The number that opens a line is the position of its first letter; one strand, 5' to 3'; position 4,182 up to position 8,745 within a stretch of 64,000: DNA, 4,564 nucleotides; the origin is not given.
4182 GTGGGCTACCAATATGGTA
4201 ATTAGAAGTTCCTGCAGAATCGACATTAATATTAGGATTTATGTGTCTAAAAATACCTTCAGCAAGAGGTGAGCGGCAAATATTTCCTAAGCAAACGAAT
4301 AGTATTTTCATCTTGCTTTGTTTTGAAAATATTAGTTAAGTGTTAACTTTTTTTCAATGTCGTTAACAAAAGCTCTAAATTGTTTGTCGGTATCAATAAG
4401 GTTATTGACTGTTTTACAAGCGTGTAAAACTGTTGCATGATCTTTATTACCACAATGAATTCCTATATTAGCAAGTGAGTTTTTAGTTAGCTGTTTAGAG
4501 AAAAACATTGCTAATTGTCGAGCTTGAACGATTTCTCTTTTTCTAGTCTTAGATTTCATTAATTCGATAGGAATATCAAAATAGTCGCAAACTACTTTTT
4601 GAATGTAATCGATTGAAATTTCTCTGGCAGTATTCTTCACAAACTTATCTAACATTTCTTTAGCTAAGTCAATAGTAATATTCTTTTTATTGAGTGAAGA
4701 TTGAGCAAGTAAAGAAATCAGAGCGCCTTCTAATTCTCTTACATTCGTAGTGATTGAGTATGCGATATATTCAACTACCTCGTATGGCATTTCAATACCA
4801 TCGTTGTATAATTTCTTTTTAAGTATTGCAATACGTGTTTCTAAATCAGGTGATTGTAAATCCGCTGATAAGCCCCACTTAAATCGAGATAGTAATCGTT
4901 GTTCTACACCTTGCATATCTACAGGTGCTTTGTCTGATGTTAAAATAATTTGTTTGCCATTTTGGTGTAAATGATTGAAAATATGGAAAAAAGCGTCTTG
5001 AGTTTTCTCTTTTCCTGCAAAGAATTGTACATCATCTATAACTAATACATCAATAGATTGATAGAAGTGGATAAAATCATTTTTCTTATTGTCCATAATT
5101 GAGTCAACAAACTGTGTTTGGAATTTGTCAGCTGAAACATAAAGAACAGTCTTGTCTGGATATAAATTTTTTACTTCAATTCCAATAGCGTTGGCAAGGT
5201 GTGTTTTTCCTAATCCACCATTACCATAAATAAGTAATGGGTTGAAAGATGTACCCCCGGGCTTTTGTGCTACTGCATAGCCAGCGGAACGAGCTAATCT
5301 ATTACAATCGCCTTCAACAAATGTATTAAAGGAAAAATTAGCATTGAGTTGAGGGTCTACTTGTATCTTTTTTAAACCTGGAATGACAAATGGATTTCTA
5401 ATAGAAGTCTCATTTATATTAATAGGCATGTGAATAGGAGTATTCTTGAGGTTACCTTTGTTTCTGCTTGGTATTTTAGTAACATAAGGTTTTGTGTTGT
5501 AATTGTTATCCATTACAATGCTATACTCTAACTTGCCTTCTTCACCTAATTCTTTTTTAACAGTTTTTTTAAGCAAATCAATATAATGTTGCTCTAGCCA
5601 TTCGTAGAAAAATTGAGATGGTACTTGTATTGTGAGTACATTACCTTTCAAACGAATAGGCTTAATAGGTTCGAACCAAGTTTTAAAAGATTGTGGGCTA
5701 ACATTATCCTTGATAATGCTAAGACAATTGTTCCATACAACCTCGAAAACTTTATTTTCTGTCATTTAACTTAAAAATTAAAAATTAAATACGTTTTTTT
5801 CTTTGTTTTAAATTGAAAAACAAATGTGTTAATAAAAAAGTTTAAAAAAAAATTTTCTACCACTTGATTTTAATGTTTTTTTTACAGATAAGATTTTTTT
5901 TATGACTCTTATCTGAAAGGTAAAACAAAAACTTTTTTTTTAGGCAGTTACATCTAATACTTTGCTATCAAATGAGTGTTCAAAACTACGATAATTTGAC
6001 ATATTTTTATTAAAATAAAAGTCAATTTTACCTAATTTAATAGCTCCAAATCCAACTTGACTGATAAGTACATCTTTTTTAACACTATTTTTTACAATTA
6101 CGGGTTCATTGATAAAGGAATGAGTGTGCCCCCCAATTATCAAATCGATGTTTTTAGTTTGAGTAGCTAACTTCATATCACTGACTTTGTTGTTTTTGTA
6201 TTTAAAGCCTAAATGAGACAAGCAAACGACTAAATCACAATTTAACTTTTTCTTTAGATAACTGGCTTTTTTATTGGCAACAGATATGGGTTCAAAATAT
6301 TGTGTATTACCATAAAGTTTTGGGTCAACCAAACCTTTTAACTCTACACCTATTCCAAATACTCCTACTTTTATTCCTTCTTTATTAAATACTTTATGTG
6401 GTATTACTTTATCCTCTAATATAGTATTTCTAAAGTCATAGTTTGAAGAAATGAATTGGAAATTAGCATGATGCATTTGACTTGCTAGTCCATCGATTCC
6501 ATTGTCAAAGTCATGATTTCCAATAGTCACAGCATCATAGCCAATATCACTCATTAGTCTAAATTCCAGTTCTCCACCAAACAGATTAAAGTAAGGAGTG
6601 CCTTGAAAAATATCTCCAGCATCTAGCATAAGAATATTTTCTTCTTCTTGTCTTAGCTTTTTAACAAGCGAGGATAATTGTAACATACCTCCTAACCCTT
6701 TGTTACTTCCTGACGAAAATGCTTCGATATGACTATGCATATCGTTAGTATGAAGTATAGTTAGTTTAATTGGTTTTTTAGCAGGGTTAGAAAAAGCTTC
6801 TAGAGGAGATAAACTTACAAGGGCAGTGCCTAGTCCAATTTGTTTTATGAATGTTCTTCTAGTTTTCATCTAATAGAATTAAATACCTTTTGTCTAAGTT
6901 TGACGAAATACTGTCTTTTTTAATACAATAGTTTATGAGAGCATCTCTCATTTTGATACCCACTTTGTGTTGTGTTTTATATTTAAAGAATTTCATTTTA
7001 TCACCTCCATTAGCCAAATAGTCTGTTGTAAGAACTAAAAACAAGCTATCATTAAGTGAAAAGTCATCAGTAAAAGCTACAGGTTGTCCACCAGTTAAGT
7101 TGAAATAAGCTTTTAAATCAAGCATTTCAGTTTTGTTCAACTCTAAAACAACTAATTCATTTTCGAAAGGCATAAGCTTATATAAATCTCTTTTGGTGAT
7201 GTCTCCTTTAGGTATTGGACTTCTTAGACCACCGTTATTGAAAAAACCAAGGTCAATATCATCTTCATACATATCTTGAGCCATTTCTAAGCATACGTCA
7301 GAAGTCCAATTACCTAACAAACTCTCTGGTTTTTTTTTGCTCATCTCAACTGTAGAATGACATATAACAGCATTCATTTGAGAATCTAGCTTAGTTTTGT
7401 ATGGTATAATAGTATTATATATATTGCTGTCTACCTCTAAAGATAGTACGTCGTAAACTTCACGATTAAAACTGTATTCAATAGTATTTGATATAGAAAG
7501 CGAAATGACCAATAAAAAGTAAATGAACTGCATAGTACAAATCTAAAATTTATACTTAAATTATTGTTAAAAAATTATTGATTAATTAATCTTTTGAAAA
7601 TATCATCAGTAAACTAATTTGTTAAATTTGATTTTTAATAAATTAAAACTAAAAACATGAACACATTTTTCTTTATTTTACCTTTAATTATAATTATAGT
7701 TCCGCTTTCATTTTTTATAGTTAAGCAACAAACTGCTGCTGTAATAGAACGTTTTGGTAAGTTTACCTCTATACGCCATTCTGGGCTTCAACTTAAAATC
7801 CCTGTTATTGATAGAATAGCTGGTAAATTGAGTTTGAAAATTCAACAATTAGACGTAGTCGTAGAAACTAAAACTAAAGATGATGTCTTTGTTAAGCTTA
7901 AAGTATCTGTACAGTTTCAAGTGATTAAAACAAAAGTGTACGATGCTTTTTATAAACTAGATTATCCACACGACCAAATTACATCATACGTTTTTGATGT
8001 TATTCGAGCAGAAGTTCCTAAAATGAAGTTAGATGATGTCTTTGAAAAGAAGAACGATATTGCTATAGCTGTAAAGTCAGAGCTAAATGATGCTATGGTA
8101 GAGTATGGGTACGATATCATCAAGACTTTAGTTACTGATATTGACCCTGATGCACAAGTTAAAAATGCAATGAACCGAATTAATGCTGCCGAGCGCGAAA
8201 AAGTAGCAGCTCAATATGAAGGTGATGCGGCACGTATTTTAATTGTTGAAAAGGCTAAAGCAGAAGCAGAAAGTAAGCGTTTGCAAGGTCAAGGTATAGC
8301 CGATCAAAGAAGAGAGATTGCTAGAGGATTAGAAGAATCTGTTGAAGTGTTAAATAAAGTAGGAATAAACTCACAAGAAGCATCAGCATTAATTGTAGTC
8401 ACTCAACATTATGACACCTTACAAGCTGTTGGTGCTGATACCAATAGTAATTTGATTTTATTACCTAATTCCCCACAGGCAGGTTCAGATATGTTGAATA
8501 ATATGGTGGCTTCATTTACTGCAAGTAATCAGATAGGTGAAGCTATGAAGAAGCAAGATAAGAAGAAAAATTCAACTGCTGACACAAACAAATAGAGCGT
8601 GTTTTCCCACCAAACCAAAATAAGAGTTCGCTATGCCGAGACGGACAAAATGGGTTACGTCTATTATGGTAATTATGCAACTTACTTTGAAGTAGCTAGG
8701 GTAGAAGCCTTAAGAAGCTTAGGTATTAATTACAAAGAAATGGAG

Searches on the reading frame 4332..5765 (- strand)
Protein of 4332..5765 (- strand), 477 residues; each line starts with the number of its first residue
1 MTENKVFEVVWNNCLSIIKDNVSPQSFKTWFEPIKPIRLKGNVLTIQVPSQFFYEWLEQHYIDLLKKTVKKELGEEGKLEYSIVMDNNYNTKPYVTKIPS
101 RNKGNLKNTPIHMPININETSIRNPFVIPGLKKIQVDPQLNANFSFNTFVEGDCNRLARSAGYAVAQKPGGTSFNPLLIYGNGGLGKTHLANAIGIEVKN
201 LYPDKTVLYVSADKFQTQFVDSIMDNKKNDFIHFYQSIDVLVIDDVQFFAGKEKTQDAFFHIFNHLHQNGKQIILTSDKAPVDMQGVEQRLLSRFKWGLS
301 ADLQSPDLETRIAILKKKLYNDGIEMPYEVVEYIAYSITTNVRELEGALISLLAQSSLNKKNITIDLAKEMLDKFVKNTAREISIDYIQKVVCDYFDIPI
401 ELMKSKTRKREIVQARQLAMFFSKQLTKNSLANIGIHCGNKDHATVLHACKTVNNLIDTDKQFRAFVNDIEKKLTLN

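Call 8: search_protein_families(library=ncbifam, proteins=[window:4332-5765:-])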
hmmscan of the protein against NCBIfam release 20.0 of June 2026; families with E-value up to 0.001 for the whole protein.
window:4332-5765:- (477 aa): 22 families
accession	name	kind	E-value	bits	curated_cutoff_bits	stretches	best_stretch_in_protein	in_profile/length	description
TIGR00362.1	DnaA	equivalog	5.9e-156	519.9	343.9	1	11-474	1-437/437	chromosomal replication initiator protein DnaA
NF001154.0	PRK00149.3-3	equivalog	1.2e-88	298.1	410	1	16-474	16-458/462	chromosomal replication initiator protein DnaA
NF009087.0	PRK12422.1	equivalog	3.3e-61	207.9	657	1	139-475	103-444/455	chromosomal replication initiator protein DnaA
TIGR03420.1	DnaA_homol_Hda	equivalog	5.1e-33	114.5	194.8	1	139-372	7-225/226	DnaA regulatory inactivator Hda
NF005982.0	PRK08084.1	equivalog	4e-19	69.1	268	1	144-373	19-234/235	DnaA inactivator Hda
NF038214.1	IS21_help_AAA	equivalog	8.3e-15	55.1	200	1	176-279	92-192/232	IS21-like element helper ATPase IstB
NF005304.0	PRK06835.1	equivalog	1e-13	51.1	215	1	175-295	184-305/330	ATP-binding protein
NF005149.0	PRK06620.1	equivalog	4.7e-11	42.4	316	1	233-377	82-219/221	hypothetical protein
NF005992.0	PRK08116.1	subfamily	6.3e-10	38.6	189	1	177-295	117-237/269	hypothetical protein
NF051883.1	DnaARegInactHdaA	equivalog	3.4e-09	36.6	300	1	177-375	44-225/229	DnaA regulatory inactivator HdaA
NF006571.0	PRK09087.1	equivalog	1.1e-07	31.9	297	1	239-377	90-225/228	DnaA regulatory inactivator HdaA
NF005206.0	PRK06672.1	equivalog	6.4e-07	28.7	416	1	9-91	3-84/341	hypothetical protein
NF006505.0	PRK08939.1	equivalog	9.3e-07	28.4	228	1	166-246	148-226/306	primosomal protein DnaI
NF005098.0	PRK06526.1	subfamily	6.3e-06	25.8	296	1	177-279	112-211/266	transposase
NF009043.0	PRK12377.1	subfamily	6.6e-06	25.9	389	1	143-250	70-176/248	ATP-binding protein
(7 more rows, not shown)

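Call 9: search_protein_families(library=pfam, proteins=[window:4332-5765:-])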
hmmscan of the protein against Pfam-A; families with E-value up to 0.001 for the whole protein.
window:4332-5765:- (477 aa): 8 families
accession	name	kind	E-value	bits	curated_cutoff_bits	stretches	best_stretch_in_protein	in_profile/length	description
PF00308.24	Bac_DnaA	-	2.2e-61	207.2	23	1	140-301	1-161/162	Bacterial DnaA ATPAse domain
PF08299.17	Bac_DnaA_C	-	5.8e-27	94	31.5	1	385-453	1-69/69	Bacterial dnaA protein helix-turn-helix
PF11638.13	DnaA_N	-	4.9e-20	71.5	24.6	1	10-69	3-63/65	DnaA N-terminal domain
PF01695.23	IstB_IS21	-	9.8e-09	35.5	24.1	1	177-280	95-195/238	IstB-like ATP binding protein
PF00004.35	AAA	-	4e-05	24.5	21.2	1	177-295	1-123/131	ATPase family associated with various cellular activities (AAA)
PF22688.2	Hda_lid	-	0.00023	21.5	27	1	310-372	3-65/65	Hda, lid domain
PF01637.24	ATPase_2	-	0.00029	21.2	33.2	0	173-280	19-119/225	ATPase domain predominantly from Archaea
PF13173.12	AAA_14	-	0.00058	20.3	27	0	175-279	3-99/129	AAA domain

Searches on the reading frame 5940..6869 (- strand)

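Call 65: search_protein_families(library=pfam, proteins=[window:5940-6869:-])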
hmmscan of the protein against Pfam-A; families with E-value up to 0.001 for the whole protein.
window:5940-6869:- (309 aa): 2 families
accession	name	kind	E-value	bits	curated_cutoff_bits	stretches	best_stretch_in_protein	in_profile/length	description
PF00149.33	Metallophos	-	1.8e-15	58.3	21.5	1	37-251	2-190/191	Calcineurin-like phosphoesterase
PF09587.15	PGA_cap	-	0.00024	21.1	27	1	104-251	71-232/255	Bacterial capsule synthesis protein PGA_cap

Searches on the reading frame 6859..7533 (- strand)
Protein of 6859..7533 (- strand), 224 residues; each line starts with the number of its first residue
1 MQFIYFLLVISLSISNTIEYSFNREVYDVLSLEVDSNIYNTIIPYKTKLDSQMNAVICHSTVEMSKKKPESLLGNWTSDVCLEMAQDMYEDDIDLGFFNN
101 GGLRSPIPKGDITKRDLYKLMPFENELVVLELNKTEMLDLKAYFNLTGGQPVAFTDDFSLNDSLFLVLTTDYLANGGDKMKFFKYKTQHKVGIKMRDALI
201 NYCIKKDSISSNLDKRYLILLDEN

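Call 65: search_protein_families(library=pfam, proteins=[window:6859-7533:-])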
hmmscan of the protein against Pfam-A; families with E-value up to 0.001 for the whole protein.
window:6859-7533:- (224 aa): 2 families
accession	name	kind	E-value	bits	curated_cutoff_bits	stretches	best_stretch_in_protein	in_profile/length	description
PF02872.23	5_nucleotid_C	-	3.6e-17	63.3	23.6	1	59-132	4-77/158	5'-nucleotidase, C-terminal domain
PF21953.1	NadN_nucleosid_C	-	0.00058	20.3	27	1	67-136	10-81/199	NAD nucleotidase, C-terminal domain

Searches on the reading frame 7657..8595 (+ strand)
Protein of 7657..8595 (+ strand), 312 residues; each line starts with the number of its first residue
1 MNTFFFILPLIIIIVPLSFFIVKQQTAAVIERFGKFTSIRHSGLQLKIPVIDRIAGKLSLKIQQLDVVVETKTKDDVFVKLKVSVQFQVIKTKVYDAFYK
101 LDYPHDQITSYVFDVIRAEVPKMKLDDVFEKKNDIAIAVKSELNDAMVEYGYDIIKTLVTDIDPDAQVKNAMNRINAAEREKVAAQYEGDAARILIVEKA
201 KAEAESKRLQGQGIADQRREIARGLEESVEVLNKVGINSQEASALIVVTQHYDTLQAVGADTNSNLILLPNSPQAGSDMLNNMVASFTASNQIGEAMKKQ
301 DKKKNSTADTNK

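Call 65: search_protein_families(library=pfam, proteins=[window:7657-8595:+])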
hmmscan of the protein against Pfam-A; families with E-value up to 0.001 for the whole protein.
window:7657-8595:+ (312 aa): 1 family
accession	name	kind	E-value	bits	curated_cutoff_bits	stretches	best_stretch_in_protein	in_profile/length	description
PF01145.31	Band_7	-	1.8e-33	116.5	23.6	1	20-189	1-172/176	SPFH domain / Band 7 family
